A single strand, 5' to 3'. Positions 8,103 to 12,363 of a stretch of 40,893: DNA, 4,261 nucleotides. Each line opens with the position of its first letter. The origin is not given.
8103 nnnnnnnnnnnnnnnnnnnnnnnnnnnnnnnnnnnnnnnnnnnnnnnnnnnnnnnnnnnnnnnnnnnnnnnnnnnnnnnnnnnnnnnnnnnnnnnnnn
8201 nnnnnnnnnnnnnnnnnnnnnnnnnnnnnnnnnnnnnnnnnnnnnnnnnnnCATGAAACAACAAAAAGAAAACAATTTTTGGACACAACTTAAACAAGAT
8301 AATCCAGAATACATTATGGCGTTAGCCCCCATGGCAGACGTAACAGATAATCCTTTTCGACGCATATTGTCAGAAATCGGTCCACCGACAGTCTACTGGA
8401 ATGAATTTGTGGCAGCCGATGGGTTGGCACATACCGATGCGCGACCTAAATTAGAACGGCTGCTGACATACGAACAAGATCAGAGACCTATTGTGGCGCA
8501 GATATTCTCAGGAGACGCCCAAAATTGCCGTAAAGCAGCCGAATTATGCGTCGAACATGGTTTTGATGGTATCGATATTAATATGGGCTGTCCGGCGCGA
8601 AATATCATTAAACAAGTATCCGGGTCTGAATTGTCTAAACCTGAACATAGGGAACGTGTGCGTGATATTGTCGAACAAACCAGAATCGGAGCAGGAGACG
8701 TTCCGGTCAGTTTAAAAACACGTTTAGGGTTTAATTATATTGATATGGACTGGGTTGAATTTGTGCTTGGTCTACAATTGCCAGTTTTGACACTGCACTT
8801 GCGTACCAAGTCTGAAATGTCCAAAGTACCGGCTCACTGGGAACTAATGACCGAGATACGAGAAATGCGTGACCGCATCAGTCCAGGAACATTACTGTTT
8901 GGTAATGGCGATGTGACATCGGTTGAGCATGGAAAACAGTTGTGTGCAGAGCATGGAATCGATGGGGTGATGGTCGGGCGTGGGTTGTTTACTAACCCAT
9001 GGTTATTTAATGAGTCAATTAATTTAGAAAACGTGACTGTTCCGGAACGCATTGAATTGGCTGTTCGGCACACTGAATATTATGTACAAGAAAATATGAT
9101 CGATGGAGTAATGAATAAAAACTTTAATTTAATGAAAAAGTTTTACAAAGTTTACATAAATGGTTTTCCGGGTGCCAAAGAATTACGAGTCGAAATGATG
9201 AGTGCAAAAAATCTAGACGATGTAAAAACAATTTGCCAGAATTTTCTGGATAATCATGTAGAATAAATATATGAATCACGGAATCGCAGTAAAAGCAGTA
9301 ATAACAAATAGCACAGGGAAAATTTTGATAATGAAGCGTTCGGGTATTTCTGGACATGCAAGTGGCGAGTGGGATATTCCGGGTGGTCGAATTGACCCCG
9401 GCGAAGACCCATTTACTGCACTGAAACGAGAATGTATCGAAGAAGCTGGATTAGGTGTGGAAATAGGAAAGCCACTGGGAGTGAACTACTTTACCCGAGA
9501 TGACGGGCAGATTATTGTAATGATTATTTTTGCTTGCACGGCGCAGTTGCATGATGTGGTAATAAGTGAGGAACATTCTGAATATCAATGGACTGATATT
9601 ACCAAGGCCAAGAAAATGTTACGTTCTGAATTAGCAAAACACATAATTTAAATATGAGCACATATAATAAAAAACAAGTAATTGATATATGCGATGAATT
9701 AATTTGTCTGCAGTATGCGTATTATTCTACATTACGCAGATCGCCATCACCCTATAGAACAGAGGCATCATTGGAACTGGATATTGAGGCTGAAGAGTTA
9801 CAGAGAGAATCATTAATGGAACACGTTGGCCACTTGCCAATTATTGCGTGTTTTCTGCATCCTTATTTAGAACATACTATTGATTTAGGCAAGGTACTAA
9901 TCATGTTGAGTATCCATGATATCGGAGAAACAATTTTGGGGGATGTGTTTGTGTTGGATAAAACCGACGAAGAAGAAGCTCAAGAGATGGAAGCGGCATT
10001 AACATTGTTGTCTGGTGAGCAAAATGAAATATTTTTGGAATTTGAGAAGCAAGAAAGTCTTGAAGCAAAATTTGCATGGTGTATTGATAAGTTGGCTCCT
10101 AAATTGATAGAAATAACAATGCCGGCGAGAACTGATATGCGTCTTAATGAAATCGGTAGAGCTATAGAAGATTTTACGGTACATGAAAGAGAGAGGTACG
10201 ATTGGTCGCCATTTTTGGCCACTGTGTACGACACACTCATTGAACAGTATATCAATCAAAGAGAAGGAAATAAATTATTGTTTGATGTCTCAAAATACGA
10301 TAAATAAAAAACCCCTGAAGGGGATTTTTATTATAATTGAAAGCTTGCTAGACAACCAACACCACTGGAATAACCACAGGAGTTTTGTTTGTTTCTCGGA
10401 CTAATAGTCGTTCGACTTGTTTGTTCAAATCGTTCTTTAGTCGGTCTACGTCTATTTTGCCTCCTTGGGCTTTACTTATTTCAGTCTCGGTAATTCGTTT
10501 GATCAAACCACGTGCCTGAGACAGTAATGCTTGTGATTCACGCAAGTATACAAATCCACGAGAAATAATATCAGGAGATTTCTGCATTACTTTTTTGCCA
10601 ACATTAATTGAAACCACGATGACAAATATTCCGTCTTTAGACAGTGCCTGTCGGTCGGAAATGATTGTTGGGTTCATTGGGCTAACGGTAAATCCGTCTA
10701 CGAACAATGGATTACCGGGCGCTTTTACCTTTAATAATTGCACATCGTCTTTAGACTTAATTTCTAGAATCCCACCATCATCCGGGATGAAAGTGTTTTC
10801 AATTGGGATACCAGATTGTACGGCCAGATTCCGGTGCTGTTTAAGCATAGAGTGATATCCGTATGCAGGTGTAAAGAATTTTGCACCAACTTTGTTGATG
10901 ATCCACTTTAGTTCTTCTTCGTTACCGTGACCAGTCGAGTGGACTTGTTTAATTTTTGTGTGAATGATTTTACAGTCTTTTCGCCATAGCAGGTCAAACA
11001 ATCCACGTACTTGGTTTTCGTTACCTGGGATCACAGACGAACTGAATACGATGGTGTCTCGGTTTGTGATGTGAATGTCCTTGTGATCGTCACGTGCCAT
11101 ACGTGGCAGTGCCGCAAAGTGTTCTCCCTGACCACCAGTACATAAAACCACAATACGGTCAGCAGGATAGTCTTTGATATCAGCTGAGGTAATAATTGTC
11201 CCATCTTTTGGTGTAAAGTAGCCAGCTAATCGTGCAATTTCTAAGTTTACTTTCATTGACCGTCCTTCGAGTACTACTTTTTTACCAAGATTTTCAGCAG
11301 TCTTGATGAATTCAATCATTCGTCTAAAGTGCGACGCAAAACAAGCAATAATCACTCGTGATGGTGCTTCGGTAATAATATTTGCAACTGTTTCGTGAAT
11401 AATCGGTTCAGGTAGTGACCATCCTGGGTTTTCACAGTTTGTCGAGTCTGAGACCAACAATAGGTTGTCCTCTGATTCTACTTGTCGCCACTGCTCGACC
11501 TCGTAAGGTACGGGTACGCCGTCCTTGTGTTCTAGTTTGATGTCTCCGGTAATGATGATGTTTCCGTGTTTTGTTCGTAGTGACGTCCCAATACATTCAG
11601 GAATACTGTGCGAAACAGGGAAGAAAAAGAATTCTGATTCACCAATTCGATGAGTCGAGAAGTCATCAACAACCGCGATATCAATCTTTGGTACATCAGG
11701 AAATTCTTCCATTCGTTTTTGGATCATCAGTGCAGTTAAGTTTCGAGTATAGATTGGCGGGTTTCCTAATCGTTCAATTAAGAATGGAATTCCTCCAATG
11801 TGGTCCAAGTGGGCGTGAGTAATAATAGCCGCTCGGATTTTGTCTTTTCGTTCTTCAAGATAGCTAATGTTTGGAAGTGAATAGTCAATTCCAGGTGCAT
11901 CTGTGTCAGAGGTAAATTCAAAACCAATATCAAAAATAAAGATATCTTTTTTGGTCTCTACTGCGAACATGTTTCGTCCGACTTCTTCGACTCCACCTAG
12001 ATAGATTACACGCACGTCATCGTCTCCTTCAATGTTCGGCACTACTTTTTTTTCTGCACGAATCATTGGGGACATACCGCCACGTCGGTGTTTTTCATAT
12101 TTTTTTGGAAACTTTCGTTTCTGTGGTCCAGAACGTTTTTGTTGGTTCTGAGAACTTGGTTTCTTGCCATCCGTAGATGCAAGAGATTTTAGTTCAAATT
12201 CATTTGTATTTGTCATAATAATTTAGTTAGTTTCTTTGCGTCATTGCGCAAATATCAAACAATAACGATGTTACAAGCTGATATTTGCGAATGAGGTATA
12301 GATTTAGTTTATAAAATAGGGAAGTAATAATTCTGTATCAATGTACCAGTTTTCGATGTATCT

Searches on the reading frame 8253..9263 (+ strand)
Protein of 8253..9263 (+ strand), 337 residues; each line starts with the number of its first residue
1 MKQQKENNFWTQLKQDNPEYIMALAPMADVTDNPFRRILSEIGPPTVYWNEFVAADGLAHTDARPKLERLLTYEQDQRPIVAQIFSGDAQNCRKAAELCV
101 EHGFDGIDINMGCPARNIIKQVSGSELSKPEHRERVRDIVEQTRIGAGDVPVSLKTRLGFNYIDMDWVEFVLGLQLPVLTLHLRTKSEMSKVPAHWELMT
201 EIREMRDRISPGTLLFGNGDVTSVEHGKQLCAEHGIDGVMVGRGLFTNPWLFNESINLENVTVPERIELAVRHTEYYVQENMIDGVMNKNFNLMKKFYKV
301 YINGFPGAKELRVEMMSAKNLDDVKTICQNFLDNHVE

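Call 55: search_protein_families(library=pfam, max_evalue=0.001, proteins=[window:8253-9263:+])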
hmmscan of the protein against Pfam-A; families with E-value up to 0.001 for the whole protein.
window:8253-9263:+ (337 aa): 1 family
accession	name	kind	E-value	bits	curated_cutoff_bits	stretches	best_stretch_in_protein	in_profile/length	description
PF01207.24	Dus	-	2.4e-52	178.4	20.4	1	24-333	2-308/311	Dihydrouridine synthase (Dus)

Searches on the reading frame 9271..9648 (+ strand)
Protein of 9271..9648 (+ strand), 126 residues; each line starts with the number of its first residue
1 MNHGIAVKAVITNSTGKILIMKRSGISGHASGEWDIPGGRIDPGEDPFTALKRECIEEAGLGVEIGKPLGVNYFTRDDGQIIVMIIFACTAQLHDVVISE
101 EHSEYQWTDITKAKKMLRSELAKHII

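Call 55: search_protein_families(library=pfam, max_evalue=0.001, proteins=[window:9271-9648:+])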
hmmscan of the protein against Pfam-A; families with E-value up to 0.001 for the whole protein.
window:9271-9648:+ (126 aa): 2 families
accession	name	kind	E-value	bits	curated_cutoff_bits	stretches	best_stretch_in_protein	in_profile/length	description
PF00293.34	NUDIX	-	4.3e-21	75.8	21.1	1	3-120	2-126/134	NUDIX domain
PF14815.12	NUDIX_4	-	2.9e-05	24.2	35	1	9-113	3-98/113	NUDIX domain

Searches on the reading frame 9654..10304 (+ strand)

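Call 55: search_protein_families(library=pfam, max_evalue=0.001, proteins=[window:9654-10304:+])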
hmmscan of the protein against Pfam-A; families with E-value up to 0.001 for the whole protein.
window:9654-10304:+ (217 aa): 1 family
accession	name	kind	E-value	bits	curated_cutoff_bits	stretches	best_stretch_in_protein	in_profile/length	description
PF13023.12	HD_3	-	2.7e-18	66.9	22.5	1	50-155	19-133/165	HD domain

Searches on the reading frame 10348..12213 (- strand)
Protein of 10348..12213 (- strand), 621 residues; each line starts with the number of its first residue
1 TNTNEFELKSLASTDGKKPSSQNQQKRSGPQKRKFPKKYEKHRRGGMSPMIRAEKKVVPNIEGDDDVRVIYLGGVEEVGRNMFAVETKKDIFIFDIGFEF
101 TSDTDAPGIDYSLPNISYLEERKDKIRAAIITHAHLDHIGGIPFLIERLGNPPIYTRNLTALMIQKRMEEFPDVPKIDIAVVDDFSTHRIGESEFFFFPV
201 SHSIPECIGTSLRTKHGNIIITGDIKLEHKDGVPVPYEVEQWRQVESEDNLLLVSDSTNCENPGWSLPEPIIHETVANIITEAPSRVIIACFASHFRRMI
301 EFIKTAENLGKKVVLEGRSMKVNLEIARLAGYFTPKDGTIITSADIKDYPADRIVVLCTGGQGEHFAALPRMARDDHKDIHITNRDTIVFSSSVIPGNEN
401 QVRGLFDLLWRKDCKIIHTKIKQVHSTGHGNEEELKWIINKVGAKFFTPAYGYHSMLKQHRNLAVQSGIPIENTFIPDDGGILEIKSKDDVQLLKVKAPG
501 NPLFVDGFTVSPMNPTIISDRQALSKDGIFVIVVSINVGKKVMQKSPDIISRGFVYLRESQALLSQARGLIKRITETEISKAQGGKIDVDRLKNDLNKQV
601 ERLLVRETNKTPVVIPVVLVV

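Call 55: search_protein_families(library=pfam, max_evalue=0.001, proteins=[window:10348-12213:-])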
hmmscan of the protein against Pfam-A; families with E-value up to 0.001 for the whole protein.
window:10348-12213:- (621 aa): 4 families
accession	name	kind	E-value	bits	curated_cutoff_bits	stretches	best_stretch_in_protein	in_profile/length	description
PF22505.1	RNase_J_b_CASP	-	8.9e-41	139.1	27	1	285-407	2-124/126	Ribonuclease J, beta-CASP domain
PF17770.6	RNase_J_C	-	8.4e-21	75.3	23.8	1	517-620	1-101/102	Ribonuclease J C-terminal domain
PF00753.33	Lactamase_B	-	3.2e-14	53.8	22.7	1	78-236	4-161/196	Metallo-beta-lactamase superfamily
PF12706.13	Lactamase_B_2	-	8.8e-11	42.2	27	1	121-226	24-144/200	Beta-lactamase superfamily domain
